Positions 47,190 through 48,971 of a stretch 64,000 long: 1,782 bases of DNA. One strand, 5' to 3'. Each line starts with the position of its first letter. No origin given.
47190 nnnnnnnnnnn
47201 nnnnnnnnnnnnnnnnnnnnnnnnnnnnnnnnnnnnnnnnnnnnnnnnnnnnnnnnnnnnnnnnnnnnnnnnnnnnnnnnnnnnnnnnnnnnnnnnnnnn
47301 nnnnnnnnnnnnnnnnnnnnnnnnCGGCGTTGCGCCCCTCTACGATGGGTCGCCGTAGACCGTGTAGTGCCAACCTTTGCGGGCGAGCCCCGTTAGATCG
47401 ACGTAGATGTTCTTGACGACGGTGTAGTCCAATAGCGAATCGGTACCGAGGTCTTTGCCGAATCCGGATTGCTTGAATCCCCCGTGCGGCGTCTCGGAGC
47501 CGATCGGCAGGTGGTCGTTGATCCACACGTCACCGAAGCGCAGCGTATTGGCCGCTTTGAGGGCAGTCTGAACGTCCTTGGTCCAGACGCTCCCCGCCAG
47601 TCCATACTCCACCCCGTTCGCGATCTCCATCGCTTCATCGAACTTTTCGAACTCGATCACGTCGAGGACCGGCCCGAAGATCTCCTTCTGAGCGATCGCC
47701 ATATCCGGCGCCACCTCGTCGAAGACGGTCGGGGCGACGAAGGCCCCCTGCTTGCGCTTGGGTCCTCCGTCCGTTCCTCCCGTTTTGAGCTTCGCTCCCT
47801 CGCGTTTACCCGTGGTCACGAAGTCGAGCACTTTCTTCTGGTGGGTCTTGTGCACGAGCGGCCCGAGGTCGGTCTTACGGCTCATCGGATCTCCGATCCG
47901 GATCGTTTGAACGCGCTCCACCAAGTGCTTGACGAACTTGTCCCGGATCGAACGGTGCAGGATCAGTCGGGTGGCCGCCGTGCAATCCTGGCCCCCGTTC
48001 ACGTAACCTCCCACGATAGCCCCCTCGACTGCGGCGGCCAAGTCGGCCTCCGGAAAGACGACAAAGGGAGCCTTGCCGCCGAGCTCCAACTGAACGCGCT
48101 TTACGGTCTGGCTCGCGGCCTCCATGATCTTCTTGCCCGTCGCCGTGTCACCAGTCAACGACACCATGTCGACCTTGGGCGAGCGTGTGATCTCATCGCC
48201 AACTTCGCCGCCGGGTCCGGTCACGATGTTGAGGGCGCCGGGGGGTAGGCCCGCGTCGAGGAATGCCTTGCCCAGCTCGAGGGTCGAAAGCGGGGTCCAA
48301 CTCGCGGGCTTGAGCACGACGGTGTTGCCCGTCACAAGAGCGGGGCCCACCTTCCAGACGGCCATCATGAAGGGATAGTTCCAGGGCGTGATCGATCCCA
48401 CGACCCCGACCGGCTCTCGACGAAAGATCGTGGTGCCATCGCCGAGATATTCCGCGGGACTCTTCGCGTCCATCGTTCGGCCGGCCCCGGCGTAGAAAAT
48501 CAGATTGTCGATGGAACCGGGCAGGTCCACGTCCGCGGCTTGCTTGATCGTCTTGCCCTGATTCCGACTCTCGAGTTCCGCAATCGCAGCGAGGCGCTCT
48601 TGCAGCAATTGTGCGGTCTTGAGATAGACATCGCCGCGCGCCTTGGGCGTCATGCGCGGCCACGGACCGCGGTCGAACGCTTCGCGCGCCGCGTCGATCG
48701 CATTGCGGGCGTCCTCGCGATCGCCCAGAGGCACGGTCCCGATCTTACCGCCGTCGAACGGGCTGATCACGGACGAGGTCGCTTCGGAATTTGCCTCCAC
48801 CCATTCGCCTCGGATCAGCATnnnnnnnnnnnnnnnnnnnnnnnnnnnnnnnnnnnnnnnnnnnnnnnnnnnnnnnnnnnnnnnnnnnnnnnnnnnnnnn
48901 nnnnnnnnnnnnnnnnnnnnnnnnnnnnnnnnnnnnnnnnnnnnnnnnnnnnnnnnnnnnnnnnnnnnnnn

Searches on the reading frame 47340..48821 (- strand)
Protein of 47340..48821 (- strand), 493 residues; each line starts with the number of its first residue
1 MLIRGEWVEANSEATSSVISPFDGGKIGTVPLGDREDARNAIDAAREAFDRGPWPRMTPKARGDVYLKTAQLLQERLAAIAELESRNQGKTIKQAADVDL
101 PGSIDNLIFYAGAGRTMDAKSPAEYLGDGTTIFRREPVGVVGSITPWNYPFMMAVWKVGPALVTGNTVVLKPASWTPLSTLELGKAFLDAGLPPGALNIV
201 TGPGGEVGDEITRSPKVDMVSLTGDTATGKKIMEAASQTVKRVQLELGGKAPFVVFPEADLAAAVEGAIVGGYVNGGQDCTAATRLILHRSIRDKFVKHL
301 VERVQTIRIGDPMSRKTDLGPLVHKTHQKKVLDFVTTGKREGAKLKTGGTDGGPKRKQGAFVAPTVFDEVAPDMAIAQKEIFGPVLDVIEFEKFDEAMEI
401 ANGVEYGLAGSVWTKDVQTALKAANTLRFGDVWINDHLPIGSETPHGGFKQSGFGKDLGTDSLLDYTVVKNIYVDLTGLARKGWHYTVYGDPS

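Call 25: search_protein_families(library=pfam, proteins=[window:47340-48821:-], max_evalue=0.00001)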
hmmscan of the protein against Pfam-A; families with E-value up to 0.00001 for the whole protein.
window:47340-48821:- (493 aa): 1 family
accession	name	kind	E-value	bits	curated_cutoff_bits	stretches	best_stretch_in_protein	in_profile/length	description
PF00171.27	Aldedh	-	1.7e-170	568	23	1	7-472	1-461/461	Aldehyde dehydrogenase family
